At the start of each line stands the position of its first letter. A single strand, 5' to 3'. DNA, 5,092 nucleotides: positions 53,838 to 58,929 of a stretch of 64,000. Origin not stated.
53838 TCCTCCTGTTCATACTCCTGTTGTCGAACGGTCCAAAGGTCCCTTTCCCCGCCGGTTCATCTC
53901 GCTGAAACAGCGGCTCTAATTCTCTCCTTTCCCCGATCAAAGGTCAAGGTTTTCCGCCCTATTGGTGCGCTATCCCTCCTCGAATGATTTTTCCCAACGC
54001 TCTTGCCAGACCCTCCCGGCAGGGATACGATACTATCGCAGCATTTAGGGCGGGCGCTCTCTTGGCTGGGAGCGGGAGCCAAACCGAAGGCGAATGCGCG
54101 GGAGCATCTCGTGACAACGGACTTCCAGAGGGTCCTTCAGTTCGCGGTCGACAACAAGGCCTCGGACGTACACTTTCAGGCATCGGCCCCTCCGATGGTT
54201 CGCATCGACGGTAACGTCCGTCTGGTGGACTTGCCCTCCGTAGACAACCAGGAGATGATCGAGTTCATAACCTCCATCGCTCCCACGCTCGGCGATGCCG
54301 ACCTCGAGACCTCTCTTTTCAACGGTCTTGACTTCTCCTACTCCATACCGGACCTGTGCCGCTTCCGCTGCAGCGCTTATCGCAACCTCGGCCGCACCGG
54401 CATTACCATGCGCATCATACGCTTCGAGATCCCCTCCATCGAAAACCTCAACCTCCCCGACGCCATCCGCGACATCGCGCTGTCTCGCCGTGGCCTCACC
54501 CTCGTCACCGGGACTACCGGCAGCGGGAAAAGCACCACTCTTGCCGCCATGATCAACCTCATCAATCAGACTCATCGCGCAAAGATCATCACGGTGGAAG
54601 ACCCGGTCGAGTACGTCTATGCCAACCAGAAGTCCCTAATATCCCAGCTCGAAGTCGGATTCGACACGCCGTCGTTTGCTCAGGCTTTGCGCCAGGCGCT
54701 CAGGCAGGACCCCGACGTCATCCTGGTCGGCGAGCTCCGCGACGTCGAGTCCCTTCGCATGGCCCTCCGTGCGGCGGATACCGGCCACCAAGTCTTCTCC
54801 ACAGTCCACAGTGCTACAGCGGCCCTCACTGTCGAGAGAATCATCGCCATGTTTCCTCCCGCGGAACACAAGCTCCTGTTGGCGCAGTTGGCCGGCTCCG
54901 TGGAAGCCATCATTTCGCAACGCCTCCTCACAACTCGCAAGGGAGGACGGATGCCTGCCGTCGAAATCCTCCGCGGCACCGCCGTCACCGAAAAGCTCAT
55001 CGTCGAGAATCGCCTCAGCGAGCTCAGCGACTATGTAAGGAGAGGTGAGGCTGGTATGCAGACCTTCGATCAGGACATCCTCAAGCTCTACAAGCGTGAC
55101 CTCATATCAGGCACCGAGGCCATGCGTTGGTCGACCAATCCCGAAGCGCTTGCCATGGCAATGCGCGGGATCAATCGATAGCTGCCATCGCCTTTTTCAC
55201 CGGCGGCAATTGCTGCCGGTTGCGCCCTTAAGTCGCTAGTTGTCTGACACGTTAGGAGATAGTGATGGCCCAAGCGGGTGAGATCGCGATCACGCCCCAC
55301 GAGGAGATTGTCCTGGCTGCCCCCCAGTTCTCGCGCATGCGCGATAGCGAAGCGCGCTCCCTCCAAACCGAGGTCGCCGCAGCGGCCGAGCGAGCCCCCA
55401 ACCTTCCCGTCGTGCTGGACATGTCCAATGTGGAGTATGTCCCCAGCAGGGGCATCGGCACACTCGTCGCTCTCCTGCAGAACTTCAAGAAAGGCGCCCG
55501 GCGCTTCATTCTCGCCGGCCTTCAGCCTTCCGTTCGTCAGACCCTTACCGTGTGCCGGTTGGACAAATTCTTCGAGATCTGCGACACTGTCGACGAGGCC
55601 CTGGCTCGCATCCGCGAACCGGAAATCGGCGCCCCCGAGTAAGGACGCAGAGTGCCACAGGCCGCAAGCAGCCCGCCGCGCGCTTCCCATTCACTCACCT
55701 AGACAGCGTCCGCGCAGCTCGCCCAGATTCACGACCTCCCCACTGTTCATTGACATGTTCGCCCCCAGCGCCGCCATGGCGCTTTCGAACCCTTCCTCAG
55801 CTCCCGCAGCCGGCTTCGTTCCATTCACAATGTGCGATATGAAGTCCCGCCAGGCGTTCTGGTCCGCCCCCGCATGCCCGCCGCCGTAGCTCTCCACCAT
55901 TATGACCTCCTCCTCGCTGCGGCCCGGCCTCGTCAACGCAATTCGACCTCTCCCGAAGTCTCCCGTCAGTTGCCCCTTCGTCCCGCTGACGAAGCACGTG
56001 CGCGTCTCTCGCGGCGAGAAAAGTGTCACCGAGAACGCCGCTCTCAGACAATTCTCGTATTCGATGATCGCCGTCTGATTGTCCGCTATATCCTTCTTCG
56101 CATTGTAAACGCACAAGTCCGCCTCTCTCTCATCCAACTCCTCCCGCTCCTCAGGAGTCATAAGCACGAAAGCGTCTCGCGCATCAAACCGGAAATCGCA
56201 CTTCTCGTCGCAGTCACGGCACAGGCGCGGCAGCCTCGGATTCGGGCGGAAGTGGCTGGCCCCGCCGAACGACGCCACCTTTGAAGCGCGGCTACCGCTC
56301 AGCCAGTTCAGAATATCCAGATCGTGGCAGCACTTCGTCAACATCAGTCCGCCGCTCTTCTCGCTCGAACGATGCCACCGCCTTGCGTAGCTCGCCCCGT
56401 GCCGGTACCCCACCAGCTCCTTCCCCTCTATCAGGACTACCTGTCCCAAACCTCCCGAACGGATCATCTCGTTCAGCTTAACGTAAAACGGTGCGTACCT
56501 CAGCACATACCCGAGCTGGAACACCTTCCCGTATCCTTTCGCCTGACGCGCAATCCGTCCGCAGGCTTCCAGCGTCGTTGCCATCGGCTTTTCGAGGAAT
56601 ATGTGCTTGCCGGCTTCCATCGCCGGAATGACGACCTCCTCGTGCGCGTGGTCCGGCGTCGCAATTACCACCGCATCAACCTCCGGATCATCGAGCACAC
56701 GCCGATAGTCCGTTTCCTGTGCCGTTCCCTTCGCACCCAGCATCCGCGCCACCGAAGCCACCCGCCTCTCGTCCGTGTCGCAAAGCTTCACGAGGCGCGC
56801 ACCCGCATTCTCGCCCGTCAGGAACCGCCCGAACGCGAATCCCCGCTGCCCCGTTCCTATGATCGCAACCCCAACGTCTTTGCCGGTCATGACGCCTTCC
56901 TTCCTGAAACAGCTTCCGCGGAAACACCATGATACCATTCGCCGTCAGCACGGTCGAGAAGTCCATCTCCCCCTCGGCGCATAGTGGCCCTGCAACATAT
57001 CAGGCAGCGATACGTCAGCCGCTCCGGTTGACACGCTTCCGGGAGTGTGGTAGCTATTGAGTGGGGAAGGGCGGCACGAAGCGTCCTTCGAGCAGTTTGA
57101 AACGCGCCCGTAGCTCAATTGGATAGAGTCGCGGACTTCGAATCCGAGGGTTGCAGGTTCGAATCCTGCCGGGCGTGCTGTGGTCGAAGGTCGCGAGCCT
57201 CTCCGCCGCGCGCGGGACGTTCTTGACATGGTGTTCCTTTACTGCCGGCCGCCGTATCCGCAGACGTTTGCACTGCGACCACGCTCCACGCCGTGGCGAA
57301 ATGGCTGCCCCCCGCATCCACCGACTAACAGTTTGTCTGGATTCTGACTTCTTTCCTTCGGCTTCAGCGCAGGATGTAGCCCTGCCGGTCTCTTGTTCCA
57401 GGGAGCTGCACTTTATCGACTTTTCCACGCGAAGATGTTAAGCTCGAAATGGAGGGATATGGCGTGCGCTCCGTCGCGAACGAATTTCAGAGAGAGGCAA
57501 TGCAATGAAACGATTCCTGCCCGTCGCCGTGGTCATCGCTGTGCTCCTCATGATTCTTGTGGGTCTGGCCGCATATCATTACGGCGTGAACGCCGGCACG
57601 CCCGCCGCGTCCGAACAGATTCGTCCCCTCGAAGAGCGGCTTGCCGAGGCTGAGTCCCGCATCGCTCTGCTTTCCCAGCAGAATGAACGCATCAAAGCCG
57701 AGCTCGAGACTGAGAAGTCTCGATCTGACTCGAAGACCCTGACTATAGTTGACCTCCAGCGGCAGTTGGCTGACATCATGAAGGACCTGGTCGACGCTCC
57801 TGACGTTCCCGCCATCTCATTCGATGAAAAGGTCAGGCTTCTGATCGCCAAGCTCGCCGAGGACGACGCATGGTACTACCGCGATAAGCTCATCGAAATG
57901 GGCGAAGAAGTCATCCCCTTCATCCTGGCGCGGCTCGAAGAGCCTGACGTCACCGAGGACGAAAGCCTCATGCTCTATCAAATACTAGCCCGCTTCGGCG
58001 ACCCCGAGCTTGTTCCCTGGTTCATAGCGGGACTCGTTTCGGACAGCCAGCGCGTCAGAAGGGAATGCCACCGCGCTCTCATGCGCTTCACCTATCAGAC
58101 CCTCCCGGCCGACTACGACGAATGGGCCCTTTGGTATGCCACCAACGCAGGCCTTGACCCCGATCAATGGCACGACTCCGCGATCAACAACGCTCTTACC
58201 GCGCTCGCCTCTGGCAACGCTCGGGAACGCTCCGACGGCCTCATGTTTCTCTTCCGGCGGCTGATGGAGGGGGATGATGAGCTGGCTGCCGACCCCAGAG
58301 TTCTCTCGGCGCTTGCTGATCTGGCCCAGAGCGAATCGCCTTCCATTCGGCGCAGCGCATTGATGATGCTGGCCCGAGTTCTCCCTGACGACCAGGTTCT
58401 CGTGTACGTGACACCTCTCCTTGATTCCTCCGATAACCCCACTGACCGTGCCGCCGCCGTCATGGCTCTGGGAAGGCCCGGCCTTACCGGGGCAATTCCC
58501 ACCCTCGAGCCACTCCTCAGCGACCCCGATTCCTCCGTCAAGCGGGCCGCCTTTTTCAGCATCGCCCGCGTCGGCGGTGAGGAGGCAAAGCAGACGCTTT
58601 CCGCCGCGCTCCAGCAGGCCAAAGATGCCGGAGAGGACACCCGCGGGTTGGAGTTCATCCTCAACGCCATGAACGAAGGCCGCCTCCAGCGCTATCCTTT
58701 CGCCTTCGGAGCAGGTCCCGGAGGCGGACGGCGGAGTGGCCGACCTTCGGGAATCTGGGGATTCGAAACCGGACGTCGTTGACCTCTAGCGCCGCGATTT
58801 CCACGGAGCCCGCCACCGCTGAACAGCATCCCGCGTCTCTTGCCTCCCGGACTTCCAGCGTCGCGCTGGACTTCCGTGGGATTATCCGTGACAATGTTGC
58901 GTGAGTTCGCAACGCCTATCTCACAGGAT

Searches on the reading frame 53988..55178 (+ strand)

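Call 48: search_protein_families(library=pfam, max_evalue=0.00001, proteins=[window:53988-55178:+])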
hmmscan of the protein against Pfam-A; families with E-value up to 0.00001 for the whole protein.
window:53988-55178:+ (397 aa): 3 families
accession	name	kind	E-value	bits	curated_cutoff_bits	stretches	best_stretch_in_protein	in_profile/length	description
PF00437.27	T2SSE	-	5.2e-49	167.3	24.9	1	41-315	7-279/370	Type II/IV secretion system protein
PF13555.12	AAA_29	-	8.5e-07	29.1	27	1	161-196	15-50/61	P-loop containing region of AAA domain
PF13401.12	AAA_22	-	5.1e-06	27.3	27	0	166-238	3-75/130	AAA domain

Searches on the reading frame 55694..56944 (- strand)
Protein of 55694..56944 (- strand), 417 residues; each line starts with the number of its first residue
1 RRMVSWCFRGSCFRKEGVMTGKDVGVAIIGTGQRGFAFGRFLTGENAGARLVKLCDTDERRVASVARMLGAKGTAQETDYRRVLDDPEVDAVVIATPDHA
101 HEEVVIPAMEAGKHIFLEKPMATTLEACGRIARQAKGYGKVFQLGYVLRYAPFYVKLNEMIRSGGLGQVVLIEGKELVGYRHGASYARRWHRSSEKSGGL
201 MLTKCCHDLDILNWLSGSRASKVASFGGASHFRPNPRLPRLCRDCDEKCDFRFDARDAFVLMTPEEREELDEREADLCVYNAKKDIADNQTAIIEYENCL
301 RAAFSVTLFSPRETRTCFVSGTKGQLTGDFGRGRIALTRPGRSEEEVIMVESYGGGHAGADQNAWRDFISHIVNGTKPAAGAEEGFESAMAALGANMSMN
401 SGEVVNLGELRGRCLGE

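Call 48: search_protein_families(library=pfam, max_evalue=0.00001, proteins=[window:55694-56944:-])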
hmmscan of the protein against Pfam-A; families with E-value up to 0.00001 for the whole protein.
window:55694-56944:- (417 aa): 3 families
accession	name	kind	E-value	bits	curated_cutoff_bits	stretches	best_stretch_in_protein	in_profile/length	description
PF01408.29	GFO_IDH_MocA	-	2.4e-26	93.2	24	1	25-146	2-120/120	Oxidoreductase family, NAD-binding Rossmann fold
PF02894.22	GFO_IDH_MocA_C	-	2.8e-20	73.5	22.9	1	159-407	2-218/218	Oxidoreductase family, C-terminal alpha/beta domain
PF22725.1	GFO_IDH_MocA_C3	-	7e-16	58.8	27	1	154-326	1-123/124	GFO/IDH/MocA C-terminal domain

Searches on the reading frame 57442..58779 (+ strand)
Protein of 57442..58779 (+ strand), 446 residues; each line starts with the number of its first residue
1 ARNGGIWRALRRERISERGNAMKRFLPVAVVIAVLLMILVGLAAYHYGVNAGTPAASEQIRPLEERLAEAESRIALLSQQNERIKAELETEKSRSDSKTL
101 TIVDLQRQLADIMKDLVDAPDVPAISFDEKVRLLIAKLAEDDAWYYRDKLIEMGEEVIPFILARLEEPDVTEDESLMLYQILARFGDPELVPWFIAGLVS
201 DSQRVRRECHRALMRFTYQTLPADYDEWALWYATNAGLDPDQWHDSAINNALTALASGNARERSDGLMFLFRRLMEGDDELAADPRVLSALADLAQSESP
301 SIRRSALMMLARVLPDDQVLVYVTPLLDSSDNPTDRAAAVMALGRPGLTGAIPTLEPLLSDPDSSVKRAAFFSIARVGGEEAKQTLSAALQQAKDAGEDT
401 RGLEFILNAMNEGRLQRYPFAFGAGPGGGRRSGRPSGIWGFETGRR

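Call 48: search_protein_families(library=pfam, max_evalue=0.00001, proteins=[window:57442-58779:+])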
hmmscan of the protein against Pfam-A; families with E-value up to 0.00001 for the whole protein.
window:57442-58779:+ (446 aa): 3 families
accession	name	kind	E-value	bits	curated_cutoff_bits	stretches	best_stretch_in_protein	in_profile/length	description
PF13646.12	HEAT_2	-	3.2e-23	82.3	27.7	1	324-395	5-76/88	HEAT repeats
PF13513.12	HEAT_EZ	-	1.9e-08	35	27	0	300-345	1-54/55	HEAT-like repeat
PF02985.28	HEAT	-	1.4e-07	31.5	23.5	0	352-376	2-26/31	HEAT repeat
